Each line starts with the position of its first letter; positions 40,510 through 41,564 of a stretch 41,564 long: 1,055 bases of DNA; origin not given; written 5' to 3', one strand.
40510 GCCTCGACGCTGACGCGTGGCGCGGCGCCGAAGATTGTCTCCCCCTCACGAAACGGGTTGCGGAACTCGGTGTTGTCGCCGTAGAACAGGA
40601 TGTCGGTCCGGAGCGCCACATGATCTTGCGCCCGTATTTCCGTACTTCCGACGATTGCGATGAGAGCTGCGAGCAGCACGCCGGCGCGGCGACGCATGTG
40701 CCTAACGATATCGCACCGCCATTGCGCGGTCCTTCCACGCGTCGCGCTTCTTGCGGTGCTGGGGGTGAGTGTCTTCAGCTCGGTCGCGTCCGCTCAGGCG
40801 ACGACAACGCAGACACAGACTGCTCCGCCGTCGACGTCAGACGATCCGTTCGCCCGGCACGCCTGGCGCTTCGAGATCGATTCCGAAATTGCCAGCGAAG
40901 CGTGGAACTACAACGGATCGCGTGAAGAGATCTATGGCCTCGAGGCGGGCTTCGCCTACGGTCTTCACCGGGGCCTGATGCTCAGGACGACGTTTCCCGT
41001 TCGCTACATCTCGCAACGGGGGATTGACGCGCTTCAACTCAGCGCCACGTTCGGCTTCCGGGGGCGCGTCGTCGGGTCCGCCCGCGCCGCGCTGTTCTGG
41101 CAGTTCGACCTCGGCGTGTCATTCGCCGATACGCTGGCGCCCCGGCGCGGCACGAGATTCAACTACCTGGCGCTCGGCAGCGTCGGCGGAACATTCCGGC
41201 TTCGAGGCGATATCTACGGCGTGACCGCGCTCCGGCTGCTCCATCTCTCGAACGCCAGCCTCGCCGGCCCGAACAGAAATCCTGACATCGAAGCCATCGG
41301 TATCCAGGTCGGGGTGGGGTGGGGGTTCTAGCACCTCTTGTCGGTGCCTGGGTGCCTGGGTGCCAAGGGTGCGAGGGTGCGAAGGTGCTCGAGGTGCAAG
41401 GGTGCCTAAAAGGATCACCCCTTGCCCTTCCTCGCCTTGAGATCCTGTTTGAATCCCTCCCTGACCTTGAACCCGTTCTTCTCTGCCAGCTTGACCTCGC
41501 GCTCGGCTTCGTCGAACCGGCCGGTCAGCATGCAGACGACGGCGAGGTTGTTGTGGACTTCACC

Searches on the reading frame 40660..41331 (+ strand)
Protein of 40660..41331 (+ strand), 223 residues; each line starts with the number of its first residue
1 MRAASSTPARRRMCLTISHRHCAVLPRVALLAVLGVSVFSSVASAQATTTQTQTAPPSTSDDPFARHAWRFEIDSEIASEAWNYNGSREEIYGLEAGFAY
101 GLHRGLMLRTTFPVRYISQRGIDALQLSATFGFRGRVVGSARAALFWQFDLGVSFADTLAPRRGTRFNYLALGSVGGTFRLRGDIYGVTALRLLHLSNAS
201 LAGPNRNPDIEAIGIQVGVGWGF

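Call 35: find_encoding_contigs(protein=window:40660-41331:+, flank=10000, max_places=10)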
Protein window:40660-41331:+ (223 aa): no gene with exactly this product is on record in the collection.

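Call 37: search_protein_families(library=pfam, proteins=[window:40660-41331:+])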
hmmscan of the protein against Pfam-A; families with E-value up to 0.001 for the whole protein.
window:40660-41331:+ (223 aa): 1 family
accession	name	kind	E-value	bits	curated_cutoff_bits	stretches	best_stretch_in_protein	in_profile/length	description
PF09411.16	PagL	-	5e-06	27.1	23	1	118-218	40-134/136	Lipid A 3-O-deacylase (PagL)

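Call 38: find_encoding_contigs(protein=window:40696-41331:+, flank=10000, max_places=10)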
Protein window:40696-41331:+ (211 aa): 6 contigs read that carry it; 6 places shown.
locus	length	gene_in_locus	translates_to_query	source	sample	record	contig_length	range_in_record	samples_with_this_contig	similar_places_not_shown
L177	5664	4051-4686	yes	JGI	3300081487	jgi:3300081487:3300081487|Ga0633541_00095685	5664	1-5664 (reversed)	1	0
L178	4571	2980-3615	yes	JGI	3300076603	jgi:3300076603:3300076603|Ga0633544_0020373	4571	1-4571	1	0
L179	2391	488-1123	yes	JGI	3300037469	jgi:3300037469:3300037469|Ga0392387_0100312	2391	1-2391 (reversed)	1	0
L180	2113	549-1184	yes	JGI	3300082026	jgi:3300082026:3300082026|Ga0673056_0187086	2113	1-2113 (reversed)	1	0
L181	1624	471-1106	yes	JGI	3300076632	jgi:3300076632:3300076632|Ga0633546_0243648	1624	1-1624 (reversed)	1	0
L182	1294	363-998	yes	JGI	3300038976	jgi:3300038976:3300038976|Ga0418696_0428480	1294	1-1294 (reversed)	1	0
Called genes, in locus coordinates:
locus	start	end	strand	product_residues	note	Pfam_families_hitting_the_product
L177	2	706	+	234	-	?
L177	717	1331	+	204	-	PF13505:OMP_b-brl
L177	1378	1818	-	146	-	PF19135:DUF5818 (faint)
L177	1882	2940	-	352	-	-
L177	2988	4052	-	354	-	PF28590:Lipid_A_deac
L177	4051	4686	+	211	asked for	PF09411:PagL (weak)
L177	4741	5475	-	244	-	PF14559:TPR_19 (faint), PF13424:TPR_12 (faint), PF00515:TPR_1 (faint), PF07719:TPR_2 (faint), PF13181:TPR_8 (faint), PF13428:TPR_14 (faint), PF13414:TPR_11 (faint), PF13432:TPR_16 (weak)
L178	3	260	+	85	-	?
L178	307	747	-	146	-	PF19135:DUF5818 (faint)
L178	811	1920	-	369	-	-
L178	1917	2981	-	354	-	PF28590:Lipid_A_deac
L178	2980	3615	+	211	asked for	PF09411:PagL (weak)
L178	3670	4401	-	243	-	PF14559:TPR_19 (faint), PF13424:TPR_12 (faint), PF00515:TPR_1 (faint), PF07719:TPR_2 (faint), PF13181:TPR_8 (faint), PF13428:TPR_14 (faint), PF13414:TPR_11 (faint), PF13432:TPR_16 (weak)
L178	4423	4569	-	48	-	?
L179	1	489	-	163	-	?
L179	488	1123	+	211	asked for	PF09411:PagL (weak)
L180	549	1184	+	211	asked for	PF09411:PagL (weak)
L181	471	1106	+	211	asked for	PF09411:PagL (weak)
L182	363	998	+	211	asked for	PF09411:PagL (weak)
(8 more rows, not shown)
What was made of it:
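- Tried and rejected: The recorded start is 40696 (calls 35, 38).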

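Call 52: find_homologous_proteins(query=window:40696-41331:+, max_evalue=1e-20)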
Query window:40696-41331:+ (211 aa): 509 proteins with E <= 1e-20 among 1414 candidates; the best 120 are listed.
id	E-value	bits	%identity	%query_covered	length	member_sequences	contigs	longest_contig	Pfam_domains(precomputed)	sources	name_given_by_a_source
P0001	3.1e-134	463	99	100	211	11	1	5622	PF09411.17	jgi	jgi:Lipid A 3-O-deacylase (PagL)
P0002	4.7e-100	351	79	100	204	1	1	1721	PF09411.17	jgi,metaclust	metaclust:\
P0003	3.3e-95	335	76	100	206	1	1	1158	PF09411.17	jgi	-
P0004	1.3e-74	268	74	82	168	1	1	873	-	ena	-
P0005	1.3e-56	209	50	100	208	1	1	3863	-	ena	-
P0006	7.9e-56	207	49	100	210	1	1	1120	PF09411.17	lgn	-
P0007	1.1e-55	206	54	83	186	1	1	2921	-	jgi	-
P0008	1.2e-55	206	54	78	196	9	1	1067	-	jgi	-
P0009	1.0e-53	200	54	82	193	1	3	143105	-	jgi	jgi:hypothetical protein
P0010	1.7e-53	199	53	80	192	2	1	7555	-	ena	-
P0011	6.1e-53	197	48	100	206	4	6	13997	PF09411.17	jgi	jgi:hypothetical protein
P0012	1.3e-52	196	51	86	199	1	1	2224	-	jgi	jgi:hypothetical protein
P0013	1.5e-52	196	53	74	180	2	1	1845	PF09411.17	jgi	jgi:hypothetical protein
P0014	2.1e-52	196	49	99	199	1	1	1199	PF09411.17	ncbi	-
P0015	2.3e-52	195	49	89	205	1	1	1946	PF09411.17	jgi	jgi:hypothetical protein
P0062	2.7e-49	185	50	100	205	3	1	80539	PF09411.17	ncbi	ncbi:MAG TPA: acyloxyacyl hydrolase [Vicinamibacterales bacterium]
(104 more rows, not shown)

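Call 53: find_encoding_contigs(protein=P0002, flank=3000, max_places=4)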
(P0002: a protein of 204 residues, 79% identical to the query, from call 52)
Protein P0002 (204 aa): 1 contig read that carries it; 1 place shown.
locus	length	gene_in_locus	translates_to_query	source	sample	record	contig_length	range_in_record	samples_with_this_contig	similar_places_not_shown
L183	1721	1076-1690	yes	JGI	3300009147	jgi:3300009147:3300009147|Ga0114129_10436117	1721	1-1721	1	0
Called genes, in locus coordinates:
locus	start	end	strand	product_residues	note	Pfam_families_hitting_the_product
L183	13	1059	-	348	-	PF28590:Lipid_A_deac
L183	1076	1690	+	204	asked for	PF09411:PagL (faint)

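Call 54: find_encoding_contigs(protein=P0003, flank=3000, max_places=4)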
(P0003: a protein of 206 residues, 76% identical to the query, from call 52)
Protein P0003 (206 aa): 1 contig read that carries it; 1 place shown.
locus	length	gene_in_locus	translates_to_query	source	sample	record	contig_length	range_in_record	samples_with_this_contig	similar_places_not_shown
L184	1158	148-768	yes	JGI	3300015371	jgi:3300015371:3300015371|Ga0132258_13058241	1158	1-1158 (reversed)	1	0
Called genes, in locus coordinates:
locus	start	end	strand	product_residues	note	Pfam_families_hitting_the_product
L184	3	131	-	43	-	?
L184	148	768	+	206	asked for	PF09411:PagL (faint)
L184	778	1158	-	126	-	?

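Call 74: find_encoding_contigs(protein=P0062, flank=10000, max_places=3)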
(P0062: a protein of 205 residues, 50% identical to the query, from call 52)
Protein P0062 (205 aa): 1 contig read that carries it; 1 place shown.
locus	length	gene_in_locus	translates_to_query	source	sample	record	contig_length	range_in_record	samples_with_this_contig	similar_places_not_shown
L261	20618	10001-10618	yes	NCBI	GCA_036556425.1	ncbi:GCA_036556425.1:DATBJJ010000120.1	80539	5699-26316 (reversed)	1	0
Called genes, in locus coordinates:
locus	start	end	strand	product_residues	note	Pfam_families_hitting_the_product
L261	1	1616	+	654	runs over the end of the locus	PF00999:Na_H_Exchanger, PF02254:TrkA_N, PF02080:TrkA_C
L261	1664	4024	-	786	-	PF13620:CarboxypepD_reg, PF07715:Plug, PF00593:TonB_dep_Rec_b-barrel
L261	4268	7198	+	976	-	PF00486:Trans_reg_C, PF13191:AAA_16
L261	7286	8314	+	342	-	PF00144:Beta-lactamase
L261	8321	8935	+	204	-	-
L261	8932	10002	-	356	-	PF28590:Lipid_A_deac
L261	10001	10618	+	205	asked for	PF09411:PagL (faint)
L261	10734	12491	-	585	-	-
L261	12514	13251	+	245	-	PF00535:Glycos_transf_2, PF10111:Glyco_tranf_2_2 (weak), PF13641:Glyco_tranf_2_3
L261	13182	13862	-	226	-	PF00657:Lipase_GDSL, PF13472:Lipase_GDSL_2, PF25182:NonGDSL (faint)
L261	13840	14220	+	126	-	-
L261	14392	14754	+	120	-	-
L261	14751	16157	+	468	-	PF01435:Peptidase_M48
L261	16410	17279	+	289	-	PF00795:CN_hydrolase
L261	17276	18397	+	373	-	PF01180:DHO_dh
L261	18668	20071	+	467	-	PF01979:Amidohydro_1, PF07969:Amidohydro_3 (weak)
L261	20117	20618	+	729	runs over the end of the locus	PF02463:SMC_N (faint), PF13175:AAA_15 (weak), PF13476:AAA_23, PF13304:AAA_21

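Call 75: find_encoding_contigs(protein=P0009, flank=10000, max_places=3)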
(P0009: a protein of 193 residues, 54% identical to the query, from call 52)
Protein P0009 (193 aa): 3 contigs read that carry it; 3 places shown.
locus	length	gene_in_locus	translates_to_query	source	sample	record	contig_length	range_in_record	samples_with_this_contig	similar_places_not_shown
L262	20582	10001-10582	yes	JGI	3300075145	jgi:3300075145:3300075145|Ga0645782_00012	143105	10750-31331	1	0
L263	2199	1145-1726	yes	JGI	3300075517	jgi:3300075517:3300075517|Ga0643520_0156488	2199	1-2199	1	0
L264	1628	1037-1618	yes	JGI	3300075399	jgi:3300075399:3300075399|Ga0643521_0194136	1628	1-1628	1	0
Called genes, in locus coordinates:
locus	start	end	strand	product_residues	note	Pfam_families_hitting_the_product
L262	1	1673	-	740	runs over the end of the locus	PF01315:Ald_Xan_dh_C, PF02738:MoCoBD_1, PF20256:MoCoBD_2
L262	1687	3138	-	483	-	PF01554:MatE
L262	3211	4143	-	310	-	PF00903:Glyoxalase, PF18029:Glyoxalase_6 (weak)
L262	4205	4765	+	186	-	-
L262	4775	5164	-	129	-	PF00072:Response_reg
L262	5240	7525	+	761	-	PF01804:Penicil_amidase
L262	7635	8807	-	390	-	PF02129:Peptidase_S15 (faint), PF01738:DLH, PF20434:BD-FAE, PF00561:Abhydrolase_1 (weak), PF12697:Abhydrolase_6 (weak), PF00326:Peptidase_S9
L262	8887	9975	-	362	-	PF28590:Lipid_A_deac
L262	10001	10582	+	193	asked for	-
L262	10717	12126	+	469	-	PF13360:PQQ_2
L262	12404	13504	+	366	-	PF01408:GFO_IDH_MocA, PF02894:GFO_IDH_MocA_C, PF22725:GFO_IDH_MocA_C3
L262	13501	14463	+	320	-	PF01261:AP_endonuc_2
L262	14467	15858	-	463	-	PF03825:Nuc_H_symport, PF12832:MFS_1_like, PF07690:MFS_1 (weak)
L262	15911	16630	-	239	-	PF06439:3keto-disac_hyd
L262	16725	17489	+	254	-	PF01408:GFO_IDH_MocA, PF22725:GFO_IDH_MocA_C3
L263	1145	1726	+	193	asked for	-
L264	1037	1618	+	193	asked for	-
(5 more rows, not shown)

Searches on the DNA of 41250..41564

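Call 58: search_rna_families(source=window, start=41250, end=41564, threshold=evalue, max_evalue=1)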
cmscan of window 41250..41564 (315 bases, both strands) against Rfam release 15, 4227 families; matches with E-value up to 1: 0.
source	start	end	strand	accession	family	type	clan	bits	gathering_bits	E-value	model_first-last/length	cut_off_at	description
